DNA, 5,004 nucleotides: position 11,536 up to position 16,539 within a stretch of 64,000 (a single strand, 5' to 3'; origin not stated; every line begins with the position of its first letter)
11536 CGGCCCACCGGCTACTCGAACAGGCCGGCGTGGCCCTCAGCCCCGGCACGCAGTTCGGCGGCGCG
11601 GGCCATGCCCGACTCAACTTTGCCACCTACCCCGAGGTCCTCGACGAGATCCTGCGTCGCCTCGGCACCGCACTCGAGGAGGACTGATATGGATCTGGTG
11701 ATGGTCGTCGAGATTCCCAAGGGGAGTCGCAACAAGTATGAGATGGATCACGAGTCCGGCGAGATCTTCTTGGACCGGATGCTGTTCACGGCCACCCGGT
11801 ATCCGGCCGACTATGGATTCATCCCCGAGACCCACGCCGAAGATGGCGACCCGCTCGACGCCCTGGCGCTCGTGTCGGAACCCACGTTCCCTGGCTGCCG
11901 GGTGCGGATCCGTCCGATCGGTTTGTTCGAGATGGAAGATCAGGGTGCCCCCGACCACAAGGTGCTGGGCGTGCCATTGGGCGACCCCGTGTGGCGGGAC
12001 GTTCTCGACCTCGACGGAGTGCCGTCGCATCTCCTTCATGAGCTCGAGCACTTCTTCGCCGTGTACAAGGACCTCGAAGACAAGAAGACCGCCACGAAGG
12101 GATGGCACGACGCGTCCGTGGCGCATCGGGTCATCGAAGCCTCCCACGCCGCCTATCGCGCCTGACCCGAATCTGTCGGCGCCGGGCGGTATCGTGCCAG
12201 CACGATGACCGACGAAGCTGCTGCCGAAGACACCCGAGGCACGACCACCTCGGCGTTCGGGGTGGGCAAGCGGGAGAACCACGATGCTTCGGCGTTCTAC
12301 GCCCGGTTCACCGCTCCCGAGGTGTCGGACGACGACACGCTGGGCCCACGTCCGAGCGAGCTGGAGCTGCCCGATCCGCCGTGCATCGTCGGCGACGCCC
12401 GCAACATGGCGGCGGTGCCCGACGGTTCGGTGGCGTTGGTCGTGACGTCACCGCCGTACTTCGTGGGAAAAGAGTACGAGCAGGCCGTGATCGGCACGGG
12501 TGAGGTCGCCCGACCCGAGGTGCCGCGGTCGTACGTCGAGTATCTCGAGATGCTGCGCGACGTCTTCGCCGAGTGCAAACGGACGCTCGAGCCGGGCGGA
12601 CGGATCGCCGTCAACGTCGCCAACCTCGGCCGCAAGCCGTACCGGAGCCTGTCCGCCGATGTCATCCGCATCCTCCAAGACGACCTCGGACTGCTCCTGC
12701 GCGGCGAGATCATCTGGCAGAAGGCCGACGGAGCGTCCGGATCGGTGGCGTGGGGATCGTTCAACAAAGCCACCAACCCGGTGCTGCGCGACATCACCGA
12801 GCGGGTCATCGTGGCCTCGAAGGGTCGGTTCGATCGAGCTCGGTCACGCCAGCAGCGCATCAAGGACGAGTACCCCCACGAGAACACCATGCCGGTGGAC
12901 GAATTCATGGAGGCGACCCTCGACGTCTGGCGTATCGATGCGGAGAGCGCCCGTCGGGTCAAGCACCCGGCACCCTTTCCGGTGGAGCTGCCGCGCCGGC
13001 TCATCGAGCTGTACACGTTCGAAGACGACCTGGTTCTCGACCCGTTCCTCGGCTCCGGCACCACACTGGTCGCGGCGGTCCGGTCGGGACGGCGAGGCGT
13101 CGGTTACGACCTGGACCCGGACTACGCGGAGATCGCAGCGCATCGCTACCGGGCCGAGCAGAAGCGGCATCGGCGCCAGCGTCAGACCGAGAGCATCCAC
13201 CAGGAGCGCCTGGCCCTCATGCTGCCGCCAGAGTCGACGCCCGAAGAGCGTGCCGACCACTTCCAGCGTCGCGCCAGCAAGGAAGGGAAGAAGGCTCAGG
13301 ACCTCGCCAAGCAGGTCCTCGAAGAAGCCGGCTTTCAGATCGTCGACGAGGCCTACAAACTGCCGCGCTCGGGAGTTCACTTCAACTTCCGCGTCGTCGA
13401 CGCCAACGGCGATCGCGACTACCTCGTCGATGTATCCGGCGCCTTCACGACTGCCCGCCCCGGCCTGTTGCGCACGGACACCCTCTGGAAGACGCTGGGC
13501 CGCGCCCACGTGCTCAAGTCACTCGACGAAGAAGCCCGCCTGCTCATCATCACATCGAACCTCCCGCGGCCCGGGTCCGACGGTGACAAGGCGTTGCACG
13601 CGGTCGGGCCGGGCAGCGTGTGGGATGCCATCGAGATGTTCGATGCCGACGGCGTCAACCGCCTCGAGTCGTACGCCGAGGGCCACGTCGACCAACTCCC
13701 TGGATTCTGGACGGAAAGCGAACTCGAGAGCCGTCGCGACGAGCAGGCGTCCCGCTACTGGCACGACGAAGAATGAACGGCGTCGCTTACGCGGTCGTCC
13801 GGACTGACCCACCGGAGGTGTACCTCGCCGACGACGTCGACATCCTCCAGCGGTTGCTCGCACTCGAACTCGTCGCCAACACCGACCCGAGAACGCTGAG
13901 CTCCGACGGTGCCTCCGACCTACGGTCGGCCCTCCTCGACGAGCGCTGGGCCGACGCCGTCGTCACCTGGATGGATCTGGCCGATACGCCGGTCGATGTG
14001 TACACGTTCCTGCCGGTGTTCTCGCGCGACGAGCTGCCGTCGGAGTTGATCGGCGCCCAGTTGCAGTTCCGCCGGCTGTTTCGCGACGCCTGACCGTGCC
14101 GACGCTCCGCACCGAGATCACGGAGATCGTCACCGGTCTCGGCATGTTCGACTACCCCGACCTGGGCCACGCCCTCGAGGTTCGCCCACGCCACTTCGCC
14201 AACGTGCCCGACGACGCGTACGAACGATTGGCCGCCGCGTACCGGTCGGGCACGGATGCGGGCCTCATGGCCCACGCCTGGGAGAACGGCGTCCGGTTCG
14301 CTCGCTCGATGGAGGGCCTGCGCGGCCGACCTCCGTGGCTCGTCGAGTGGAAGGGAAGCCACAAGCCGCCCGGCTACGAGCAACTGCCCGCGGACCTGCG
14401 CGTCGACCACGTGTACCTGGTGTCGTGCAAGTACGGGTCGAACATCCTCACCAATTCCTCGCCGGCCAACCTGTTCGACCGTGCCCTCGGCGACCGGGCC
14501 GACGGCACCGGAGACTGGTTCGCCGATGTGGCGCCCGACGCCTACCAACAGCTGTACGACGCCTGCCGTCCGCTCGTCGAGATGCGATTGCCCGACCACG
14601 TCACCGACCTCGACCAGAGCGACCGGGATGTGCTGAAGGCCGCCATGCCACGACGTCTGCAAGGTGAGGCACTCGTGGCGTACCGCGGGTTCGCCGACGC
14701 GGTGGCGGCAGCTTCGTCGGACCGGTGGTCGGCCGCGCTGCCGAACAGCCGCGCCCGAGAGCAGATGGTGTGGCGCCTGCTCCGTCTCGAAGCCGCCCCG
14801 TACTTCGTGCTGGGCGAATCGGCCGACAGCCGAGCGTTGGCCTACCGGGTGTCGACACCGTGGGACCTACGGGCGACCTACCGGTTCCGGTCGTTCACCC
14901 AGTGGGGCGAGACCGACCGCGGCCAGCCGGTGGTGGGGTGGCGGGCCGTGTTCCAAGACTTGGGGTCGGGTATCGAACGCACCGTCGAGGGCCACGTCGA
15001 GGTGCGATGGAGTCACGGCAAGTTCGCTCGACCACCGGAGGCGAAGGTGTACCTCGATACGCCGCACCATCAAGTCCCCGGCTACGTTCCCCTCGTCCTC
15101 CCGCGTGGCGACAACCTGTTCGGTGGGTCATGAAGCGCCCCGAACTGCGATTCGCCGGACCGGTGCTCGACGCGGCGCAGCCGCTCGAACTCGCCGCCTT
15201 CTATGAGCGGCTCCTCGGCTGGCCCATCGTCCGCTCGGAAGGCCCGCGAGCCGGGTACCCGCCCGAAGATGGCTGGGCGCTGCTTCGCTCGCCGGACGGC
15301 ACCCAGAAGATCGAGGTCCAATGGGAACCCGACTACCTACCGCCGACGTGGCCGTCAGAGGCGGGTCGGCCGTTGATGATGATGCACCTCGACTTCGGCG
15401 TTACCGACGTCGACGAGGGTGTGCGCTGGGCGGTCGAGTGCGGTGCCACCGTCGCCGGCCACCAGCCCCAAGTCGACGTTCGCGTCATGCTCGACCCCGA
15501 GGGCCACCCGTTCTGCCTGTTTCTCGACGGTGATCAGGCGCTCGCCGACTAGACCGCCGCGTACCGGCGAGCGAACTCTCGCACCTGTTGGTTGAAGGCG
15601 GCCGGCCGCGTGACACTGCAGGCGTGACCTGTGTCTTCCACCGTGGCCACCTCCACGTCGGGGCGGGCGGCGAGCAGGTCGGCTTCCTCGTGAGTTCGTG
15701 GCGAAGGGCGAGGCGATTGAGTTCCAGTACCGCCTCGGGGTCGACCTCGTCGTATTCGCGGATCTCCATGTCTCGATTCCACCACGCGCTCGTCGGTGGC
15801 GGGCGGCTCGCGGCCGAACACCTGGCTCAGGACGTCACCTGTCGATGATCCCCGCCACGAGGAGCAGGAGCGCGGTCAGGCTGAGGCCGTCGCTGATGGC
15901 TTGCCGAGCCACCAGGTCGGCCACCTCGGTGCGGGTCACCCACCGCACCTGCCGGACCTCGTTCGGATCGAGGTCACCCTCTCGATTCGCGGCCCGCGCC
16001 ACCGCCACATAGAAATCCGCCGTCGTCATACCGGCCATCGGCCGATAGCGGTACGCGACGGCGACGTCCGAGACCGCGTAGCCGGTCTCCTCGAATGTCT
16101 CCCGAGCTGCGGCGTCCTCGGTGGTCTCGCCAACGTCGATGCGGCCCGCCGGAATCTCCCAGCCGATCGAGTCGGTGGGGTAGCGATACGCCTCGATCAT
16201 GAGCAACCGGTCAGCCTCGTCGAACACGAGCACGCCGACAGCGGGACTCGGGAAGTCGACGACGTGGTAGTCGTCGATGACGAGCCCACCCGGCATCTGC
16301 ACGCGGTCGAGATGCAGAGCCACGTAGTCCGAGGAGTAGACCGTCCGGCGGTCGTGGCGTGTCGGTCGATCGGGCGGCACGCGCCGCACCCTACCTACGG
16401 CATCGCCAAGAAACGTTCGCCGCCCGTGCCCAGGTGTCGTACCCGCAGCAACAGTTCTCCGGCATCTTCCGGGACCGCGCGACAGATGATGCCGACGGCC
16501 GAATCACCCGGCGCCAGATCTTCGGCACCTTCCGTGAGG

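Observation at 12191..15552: Translationally coupled four-gene cassette built around an SPPY beta-class DNA methyltransferase: candidate atypical R-M/defence module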

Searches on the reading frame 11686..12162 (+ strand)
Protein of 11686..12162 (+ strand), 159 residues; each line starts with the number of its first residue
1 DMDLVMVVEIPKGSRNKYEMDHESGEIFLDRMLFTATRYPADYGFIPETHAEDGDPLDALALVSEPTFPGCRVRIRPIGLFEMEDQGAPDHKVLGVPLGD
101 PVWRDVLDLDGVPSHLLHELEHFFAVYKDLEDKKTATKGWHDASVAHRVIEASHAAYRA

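Call 6: search_protein_families(library=pfam, proteins=[window:11686-12162:+], max_evalue=0.1)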
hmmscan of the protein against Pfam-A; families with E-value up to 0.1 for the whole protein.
window:11686-12162:+ (159 aa): 1 family
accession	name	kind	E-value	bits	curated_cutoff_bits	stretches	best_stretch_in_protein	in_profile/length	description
PF00719.24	Pyrophosphatase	-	5.6e-57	192.3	23.5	1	6-157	1-152/153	Inorganic pyrophosphatase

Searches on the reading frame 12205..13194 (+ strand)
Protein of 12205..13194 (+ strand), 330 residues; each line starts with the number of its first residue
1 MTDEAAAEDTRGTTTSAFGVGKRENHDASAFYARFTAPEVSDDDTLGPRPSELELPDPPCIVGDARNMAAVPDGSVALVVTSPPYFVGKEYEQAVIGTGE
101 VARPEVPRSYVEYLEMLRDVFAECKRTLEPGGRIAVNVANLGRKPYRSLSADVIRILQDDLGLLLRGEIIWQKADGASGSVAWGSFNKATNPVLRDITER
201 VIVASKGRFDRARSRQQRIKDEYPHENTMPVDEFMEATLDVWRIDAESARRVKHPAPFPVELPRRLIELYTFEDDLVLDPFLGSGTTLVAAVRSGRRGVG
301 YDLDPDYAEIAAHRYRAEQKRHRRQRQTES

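Call 76: search_dna_similar(query=window:12205-13194:+, collection=plasmids, mode=protein, max_evalue=1e-20, max_rows=15)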
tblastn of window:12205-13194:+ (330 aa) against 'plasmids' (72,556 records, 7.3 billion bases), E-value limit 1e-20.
Records with a match: 24; places in all: 24; records where one place covers at least 80% of the query: 0.
Best place of each record, by identity: <60% 24.
By first word of the organism name: Escherichia 10; Salmonella 4; Helicobacter 4; Paraburkholderia 1; Haloferacaceae 1; Calditerrivibrio 1; Klebsiella 1; Sphingobium 1; Rhizorhabdus 1.
By predicted mobility (MOB-suite, as given by PLSDB): mobilizable 15; non-mobilizable 9.
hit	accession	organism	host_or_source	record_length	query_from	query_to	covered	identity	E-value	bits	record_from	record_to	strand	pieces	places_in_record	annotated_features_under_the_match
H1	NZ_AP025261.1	Paraburkholderia terrae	-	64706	48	309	79%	35.5%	8e-32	132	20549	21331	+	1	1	site-specific DNA-methyltransferase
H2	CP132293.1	Haloferacaceae archaeon XH8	cell culture,Pickle salt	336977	63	319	78%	32.8%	8e-28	121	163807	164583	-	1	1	record has no annotation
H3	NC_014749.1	Calditerrivibrio nitroreducens DSM 19672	terrestrial hot spring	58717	63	318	78%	32.7%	2e-34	140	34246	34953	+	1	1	site-specific DNA-methyltransferase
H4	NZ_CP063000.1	Klebsiella pneumoniae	Homo sapiens,Gall bladder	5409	65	310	75%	32.2%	2e-23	108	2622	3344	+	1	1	site-specific DNA-methyltransferase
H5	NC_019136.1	Salmonella enterica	-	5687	65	310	75%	31.8%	1e-22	105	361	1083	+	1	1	site-specific DNA-methyltransferase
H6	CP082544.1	Salmonella enterica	Chicken Legs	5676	65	310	75%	31.8%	1e-22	105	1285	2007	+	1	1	site-specific DNA-methyltransferase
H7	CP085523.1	Escherichia coli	culture,feces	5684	65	310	75%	31.8%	1e-22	105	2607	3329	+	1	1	site-specific DNA-methyltransferase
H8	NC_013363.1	Escherichia coli O26:H11 str. 11368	-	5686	65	310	75%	31.8%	1e-22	105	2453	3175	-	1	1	site-specific DNA-methyltransferase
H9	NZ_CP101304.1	Escherichia coli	Homo sapiens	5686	65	310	75%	31.8%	1e-22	105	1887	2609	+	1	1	site-specific DNA-methyltransferase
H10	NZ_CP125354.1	Escherichia fergusonii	chicken meat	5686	65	310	75%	31.8%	1e-22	105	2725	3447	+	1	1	site-specific DNA-methyltransferase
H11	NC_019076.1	Escherichia coli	-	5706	65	310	75%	31.8%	1e-22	105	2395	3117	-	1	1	site-specific DNA-methyltransferase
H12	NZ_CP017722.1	Salmonella enterica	food,mango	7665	65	310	75%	31.8%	1e-22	105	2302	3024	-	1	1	site-specific DNA-methyltransferase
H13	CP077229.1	Escherichia coli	Seth Lab strain,Seth Lab Isolate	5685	65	310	75%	31.8%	1e-22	105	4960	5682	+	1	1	none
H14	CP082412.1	Salmonella enterica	animal-swine-market swine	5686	65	310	75%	31.8%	2e-22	105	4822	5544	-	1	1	none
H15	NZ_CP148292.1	Escherichia coli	Cat,single cell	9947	65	310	75%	31.8%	2e-22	105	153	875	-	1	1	site-specific DNA-methyltransferase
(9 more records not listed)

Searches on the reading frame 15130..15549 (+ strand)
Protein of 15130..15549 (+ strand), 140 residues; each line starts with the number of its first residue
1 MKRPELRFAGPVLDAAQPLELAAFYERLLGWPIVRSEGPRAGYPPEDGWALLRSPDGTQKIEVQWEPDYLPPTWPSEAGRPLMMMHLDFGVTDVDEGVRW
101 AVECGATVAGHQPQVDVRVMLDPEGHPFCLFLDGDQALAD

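Call 6: search_protein_families(library=pfam, proteins=[window:15130-15549:+], max_evalue=0.1)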
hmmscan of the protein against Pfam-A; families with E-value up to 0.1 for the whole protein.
window:15130-15549:+ (140 aa): 3 families
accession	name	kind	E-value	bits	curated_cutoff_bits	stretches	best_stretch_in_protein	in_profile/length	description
PF18029.7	Glyoxalase_6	-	3.3e-22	79.6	23.6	1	12-131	3-106/106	Glyoxalase-like domain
PF00903.31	Glyoxalase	-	0.00049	20.9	20.6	1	22-129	16-120/121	Glyoxalase/Bleomycin resistance protein/Dioxygenase superfamily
PF13669.12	Glyoxalase_4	-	0.0074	17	27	1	21-114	13-99/109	Glyoxalase/Bleomycin resistance protein/Dioxygenase superfamily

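Call 7: search_protein_families(library=padloc, proteins=[window:15130-15549:+], max_evalue=0.1)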
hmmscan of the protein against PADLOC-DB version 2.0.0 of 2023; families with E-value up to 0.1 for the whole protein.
window:15130-15549:+ (140 aa): 0 families

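Call 8: search_protein_families(library=ncbifam, proteins=[window:15130-15549:+], max_evalue=0.1)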
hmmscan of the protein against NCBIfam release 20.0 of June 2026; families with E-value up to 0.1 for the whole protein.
window:15130-15549:+ (140 aa): 0 families

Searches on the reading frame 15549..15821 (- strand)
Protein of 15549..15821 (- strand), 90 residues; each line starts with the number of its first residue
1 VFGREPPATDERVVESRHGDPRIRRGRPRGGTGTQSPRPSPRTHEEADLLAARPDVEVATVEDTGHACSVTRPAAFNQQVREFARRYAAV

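Call 6: search_protein_families(library=pfam, proteins=[window:15549-15821:-], max_evalue=0.1)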
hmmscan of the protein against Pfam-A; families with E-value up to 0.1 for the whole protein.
window:15549-15821:- (90 aa): 0 families

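Call 86: search_protein_families(library=pfam, proteins=[window:15549-15821:-], max_evalue=10)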
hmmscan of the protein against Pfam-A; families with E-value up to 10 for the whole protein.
window:15549-15821:- (90 aa): 0 families

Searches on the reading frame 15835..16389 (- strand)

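Call 6: search_protein_families(library=pfam, proteins=[window:15835-16389:-], max_evalue=0.1)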
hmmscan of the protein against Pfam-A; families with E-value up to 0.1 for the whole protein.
window:15835-16389:- (184 aa): 1 family
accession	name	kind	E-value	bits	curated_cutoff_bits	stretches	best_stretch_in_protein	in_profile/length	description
PF00293.34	NUDIX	-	7.7e-21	74.9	21.1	1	49-158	4-122/134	NUDIX domain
